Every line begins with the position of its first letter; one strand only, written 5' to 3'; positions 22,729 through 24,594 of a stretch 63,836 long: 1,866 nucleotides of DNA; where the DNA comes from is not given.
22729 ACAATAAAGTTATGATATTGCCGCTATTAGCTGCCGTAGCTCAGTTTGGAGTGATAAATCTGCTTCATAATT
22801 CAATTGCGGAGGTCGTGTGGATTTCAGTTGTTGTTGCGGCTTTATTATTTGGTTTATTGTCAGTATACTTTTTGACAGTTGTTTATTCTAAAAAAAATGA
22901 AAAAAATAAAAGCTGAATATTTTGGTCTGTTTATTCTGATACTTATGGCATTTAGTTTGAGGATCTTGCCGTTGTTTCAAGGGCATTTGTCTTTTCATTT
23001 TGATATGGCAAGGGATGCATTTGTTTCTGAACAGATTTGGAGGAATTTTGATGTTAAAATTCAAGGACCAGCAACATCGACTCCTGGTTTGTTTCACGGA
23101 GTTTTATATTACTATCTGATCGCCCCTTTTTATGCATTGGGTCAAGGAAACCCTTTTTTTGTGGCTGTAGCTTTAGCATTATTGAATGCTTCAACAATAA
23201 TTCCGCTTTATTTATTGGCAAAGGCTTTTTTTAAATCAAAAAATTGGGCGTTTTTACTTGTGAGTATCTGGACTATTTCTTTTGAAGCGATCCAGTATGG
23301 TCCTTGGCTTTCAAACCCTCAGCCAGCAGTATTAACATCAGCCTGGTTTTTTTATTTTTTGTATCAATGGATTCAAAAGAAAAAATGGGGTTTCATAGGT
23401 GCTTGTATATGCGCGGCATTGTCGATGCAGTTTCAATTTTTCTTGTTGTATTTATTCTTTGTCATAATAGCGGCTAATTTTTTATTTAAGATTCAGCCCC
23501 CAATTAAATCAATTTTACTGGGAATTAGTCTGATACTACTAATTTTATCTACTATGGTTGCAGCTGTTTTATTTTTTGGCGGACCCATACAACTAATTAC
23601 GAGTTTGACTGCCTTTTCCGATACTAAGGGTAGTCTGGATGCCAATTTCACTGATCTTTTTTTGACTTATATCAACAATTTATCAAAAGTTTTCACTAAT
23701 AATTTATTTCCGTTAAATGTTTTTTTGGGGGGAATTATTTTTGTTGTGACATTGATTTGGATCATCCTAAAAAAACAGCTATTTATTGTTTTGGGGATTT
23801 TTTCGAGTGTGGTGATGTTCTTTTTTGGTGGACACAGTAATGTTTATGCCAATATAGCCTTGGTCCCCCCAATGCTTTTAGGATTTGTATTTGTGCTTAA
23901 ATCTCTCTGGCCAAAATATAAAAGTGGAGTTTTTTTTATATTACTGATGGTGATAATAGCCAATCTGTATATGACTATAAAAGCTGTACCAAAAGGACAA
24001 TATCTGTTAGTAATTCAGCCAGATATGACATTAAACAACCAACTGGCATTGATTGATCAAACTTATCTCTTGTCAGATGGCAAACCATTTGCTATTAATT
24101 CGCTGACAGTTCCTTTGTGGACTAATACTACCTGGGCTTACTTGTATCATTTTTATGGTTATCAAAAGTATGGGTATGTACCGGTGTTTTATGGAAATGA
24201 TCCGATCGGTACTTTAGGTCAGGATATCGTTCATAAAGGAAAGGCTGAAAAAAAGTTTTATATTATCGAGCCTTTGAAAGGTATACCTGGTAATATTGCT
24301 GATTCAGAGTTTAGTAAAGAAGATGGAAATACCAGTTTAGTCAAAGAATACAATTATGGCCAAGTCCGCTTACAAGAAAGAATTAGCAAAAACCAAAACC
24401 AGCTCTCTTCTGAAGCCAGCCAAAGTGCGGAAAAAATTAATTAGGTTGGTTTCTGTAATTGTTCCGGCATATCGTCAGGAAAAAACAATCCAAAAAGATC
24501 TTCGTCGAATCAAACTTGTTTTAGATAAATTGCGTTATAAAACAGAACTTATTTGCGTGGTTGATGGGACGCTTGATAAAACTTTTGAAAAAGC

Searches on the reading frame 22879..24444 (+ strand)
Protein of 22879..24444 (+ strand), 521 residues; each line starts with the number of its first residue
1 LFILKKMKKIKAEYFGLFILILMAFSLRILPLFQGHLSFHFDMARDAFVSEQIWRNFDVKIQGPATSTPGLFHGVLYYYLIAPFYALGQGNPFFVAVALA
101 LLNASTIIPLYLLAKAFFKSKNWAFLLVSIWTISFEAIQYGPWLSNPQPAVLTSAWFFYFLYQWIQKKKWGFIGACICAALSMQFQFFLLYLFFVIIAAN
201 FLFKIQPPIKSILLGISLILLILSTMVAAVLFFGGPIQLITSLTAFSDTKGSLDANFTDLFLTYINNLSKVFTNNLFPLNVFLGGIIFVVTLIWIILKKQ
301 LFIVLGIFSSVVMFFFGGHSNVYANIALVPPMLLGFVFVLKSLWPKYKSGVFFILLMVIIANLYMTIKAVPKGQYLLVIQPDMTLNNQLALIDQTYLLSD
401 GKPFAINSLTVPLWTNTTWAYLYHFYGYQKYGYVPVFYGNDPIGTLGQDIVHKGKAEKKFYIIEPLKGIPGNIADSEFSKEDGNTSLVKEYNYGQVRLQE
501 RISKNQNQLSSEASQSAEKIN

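Call 5: search_protein_families(library=pfam, proteins=[window:22879-24444:+], max_evalue=0.001)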
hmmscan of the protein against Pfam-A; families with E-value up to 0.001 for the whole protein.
window:22879-24444:+ (521 aa): 1 family
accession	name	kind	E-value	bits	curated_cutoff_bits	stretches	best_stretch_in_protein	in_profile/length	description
PF13231.12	PMT_2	-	8.1e-06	26.6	26.1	1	73-223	2-154/160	Dolichyl-phosphate-mannose-protein mannosyltransferase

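Call 15: search_protein_families(library=ncbifam, proteins=[window:22879-24444:+], max_evalue=0.001)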
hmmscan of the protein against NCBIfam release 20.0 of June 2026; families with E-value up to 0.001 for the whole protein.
window:22879-24444:+ (521 aa): 0 families
